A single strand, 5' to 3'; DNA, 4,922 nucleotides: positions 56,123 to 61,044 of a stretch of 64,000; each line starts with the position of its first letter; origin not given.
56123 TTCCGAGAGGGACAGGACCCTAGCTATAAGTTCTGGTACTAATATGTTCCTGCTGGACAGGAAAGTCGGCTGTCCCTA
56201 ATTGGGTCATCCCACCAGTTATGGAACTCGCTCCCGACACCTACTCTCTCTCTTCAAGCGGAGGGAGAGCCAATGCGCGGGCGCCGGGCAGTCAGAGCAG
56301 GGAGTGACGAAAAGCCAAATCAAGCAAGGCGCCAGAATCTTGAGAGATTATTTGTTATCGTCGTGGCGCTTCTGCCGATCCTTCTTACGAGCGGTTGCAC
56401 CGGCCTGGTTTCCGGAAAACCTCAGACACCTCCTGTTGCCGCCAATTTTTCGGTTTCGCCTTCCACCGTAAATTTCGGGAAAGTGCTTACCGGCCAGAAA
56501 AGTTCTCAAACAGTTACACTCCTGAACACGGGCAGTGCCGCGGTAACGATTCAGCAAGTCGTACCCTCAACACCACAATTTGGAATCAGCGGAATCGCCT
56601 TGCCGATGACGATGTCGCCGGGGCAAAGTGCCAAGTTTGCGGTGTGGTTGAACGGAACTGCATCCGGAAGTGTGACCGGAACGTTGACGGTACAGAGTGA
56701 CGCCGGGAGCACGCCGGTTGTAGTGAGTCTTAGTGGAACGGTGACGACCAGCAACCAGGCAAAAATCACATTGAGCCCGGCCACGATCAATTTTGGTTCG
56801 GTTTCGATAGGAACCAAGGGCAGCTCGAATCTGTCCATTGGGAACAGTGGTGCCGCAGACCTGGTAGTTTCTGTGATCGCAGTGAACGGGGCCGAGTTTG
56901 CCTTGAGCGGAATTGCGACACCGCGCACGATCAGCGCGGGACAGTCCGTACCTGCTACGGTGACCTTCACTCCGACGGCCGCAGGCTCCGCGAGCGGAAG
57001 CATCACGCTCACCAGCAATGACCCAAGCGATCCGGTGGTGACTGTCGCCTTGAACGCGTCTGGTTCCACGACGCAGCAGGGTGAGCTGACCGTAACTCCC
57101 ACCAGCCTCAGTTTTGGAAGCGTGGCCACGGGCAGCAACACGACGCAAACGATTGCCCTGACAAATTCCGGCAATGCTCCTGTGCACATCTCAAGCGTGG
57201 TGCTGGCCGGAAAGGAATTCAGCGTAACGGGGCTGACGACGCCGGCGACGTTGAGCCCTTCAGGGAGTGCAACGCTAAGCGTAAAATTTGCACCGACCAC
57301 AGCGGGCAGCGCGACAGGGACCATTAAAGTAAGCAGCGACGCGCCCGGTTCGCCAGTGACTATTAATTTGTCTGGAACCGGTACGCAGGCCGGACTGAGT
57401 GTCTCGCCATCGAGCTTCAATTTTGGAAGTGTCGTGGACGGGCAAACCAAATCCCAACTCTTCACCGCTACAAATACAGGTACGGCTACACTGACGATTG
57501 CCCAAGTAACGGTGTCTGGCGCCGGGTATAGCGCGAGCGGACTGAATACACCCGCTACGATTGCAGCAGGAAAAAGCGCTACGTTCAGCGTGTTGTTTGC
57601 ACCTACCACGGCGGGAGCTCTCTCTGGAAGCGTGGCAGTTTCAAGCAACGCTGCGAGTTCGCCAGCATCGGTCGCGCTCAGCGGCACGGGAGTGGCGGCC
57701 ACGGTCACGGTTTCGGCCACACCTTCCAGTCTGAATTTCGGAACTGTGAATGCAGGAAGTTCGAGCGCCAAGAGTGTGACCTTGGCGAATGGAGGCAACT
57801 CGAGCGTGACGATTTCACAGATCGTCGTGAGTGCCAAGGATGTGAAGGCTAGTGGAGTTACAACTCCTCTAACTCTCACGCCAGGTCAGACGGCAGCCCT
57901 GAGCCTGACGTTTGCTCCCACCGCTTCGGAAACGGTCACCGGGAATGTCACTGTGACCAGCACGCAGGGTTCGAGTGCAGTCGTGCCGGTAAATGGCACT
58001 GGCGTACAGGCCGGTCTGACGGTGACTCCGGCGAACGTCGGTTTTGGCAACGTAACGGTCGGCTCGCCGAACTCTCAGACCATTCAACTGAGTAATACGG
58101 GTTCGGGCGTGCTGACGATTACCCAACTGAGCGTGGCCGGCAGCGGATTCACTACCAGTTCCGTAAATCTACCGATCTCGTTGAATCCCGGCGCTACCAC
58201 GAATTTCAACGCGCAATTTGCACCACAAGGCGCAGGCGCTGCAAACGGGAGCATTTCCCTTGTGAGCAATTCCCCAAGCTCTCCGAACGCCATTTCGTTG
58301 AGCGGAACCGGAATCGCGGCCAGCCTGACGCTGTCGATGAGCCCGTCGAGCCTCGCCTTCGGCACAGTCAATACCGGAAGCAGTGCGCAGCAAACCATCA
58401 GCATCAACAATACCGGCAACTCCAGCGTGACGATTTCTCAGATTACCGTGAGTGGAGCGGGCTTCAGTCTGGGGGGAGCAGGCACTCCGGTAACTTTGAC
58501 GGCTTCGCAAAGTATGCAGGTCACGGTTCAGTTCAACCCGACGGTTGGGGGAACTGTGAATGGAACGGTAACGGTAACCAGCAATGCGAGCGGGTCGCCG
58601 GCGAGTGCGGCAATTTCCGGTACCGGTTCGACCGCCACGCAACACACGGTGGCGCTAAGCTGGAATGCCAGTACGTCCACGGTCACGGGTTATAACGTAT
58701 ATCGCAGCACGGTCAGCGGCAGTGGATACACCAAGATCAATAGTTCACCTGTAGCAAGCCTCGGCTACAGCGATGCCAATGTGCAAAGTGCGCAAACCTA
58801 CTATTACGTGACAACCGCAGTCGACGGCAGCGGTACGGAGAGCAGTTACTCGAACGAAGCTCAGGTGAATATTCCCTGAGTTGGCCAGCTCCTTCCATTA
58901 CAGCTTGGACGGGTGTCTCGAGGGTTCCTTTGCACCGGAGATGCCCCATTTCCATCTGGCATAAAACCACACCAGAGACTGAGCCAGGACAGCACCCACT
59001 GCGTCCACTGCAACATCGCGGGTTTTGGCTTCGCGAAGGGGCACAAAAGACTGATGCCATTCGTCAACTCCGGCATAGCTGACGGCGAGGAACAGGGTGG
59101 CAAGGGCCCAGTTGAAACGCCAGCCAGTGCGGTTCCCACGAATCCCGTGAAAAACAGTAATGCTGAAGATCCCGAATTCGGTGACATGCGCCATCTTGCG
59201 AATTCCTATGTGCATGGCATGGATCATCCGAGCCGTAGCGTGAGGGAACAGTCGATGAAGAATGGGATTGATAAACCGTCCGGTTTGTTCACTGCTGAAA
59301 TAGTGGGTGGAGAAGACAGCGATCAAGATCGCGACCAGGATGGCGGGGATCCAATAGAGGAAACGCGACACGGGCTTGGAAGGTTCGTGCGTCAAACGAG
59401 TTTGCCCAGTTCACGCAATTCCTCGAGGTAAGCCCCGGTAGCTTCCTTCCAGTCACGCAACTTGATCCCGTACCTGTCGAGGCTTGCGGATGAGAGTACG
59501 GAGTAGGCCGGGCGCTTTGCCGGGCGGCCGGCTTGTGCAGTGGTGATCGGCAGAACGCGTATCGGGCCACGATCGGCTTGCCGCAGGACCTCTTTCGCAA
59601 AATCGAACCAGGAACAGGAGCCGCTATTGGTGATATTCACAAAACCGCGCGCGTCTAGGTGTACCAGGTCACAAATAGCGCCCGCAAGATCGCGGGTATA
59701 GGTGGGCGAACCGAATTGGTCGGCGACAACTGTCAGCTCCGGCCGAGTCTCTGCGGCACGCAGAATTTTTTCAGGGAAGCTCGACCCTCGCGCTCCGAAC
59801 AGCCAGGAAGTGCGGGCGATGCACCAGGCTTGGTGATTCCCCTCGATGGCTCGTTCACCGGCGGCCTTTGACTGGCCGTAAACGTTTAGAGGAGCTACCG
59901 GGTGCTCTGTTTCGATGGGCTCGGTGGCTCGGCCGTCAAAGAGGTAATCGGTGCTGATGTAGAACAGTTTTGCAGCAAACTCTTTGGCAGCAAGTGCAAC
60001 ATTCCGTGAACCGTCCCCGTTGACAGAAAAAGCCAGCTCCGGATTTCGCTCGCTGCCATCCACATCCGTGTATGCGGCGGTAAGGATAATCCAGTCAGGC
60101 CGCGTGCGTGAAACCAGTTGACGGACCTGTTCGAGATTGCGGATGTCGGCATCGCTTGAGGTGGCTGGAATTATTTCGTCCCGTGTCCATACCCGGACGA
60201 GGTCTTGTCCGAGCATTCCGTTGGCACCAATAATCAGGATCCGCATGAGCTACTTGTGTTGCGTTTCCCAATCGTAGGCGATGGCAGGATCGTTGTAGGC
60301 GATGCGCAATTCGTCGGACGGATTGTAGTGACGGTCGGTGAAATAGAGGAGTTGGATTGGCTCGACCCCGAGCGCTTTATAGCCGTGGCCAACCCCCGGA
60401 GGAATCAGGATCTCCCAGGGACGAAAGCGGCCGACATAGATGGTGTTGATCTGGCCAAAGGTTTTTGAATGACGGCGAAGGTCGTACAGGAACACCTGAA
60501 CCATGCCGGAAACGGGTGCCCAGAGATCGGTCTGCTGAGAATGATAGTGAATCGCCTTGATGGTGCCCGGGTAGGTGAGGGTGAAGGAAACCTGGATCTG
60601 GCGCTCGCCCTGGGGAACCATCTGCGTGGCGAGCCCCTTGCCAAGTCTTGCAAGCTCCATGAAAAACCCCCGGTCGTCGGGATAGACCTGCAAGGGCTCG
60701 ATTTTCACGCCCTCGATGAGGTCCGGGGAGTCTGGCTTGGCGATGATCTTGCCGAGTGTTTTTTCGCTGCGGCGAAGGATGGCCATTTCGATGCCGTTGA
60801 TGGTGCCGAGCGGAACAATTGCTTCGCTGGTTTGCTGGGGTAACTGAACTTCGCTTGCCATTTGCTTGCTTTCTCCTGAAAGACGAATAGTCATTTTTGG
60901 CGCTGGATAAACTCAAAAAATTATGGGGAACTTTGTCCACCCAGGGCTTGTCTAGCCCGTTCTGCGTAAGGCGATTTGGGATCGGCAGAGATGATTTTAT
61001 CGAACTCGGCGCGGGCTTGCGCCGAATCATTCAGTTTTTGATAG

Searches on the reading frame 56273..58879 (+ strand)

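Call 33: search_protein_families(library=pfam, proteins=[window:56273-58879:+], max_evalue=0.00001)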
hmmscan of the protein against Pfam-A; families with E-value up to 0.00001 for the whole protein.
window:56273-58879:+ (868 aa): 18 families
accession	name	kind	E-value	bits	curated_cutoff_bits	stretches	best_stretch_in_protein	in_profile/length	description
PF22544.2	HYDIN_VesB_CFA65-like_Ig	-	4.8e-80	264.6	25.5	7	272-368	3-99/100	HYDIN/CFA65/VesB-like, Ig-like domain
PF22073.2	Cep192_D4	-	6.2e-76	252.3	35.5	7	272-370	4-111/112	Cep192 domain 4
PF15780.11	ASH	-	1e-69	231.3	27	7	273-360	4-95/98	Abnormal spindle-like microcephaly-assoc'd, ASPM-SPD-2-Hydin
PF07610.17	DUF1573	-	2.8e-62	207.3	26.1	6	378-472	4-97/98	Protein of unknown function (DUF1573)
PF12371.14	TMEM131_like_N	-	8.7e-41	138.5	28.8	1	273-353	2-82/84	Transmembrane protein 131-like N-terminal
PF24771.2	Ig_CFAP74_1st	-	3.3e-31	108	29.2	0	482-570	3-93/97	CFAP74 first Ig-like domain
PF14874.12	PapD-like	-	1.3e-22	80.4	27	1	58-153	3-99/102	Flagellar-associated PapD-like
PF22067.2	Cep192_D3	-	5e-22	78.3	27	0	281-347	11-76/99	Cep192 domain 3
PF24507.1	Ig_CFAP65_4th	-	5.2e-21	75.3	27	0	293-370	1-76/76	CFAP65, fourth Ig-like domain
PF24798.1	Ig-CFAP74_4th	-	1.4e-19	70.5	28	0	484-577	3-95/95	CFAP74 forth Ig-like domain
PF22064.2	Cep192_D2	-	4.7e-17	63.1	27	0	480-563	6-91/154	Cep192 domain 2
PF25248.1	Ig_CFAP65_8th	-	3e-16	59.8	25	0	59-92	4-37/128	CFAP65, eight Ig-like domain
PF22066.2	Cep192_D8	-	5.2e-12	46.3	33.5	0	692-775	11-91/101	Cep192 domain 8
PF21310.3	OCRL-like_ASH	-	5e-11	43.1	27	0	690-720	2-32/109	Inositol polyphosphate 5-phosphatase OCRL-like, ASH domain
PF24770.2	Ig-CFAP74_2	-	6.9e-10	40.1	27.4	0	60-90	2-32/185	CFAP74 second Ig-like domain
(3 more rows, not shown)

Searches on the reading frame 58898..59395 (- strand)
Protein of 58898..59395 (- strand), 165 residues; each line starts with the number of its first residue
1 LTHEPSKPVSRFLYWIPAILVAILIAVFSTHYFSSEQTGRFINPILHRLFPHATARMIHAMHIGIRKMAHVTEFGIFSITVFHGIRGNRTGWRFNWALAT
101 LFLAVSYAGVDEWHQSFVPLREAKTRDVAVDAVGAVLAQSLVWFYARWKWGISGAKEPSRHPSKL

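Call 33: search_protein_families(library=pfam, proteins=[window:58898-59395:-], max_evalue=0.00001)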
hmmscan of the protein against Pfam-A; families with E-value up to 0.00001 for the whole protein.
window:58898-59395:- (165 aa): 1 family
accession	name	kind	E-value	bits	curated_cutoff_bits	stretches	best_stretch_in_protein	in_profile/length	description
PF04892.17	VanZ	-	5.9e-13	50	30.1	1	19-143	6-123/126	VanZ like family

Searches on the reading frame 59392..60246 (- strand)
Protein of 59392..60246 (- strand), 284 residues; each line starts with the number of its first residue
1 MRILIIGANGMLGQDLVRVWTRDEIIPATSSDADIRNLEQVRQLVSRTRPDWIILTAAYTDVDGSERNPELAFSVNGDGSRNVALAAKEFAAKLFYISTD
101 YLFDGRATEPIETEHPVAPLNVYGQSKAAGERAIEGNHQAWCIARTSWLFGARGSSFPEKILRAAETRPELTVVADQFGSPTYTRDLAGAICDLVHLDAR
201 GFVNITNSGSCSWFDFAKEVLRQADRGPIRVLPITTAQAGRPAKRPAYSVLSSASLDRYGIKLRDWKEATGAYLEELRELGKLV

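Call 33: search_protein_families(library=pfam, proteins=[window:59392-60246:-], max_evalue=0.00001)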
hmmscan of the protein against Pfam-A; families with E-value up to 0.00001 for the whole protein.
window:59392-60246:- (284 aa): 5 families
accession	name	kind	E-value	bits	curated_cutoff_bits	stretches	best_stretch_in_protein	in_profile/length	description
PF04321.23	RmlD_sub_bind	-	1.3e-86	290.6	27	1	1-278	1-286/287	RmlD substrate binding domain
PF01370.27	Epimerase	-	2.8e-21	76.5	20.9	1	3-165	1-193/240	NAD dependent epimerase/dehydratase family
PF16363.11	GDP_Man_Dehyd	-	1.2e-12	48.4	27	1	32-141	58-171/332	GDP-mannose 4,6 dehydratase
PF02719.21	Polysacc_synt_2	-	2.4e-10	40.5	20.2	1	33-158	61-180/293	Polysaccharide biosynthesis protein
PF01073.25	3Beta_HSD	-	2.9e-06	27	22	0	32-190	51-224/280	3-beta hydroxysteroid dehydrogenase/isomerase family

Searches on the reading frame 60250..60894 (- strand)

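Call 33: search_protein_families(library=pfam, proteins=[window:60250-60894:-], max_evalue=0.00001)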
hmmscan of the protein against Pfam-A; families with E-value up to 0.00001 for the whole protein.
window:60250-60894:- (214 aa): 2 families
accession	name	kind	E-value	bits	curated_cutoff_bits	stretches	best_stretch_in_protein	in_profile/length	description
PF00908.23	dTDP_sugar_isom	-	2.9e-24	86.1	27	1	60-210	4-153/168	dTDP-4-dehydrorhamnose 3,5-epimerase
PF14667.12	Polysacc_synt_C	-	3.2e-06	27.7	28.7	0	96-194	14-107/111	Polysaccharide biosynthesis C-terminal domain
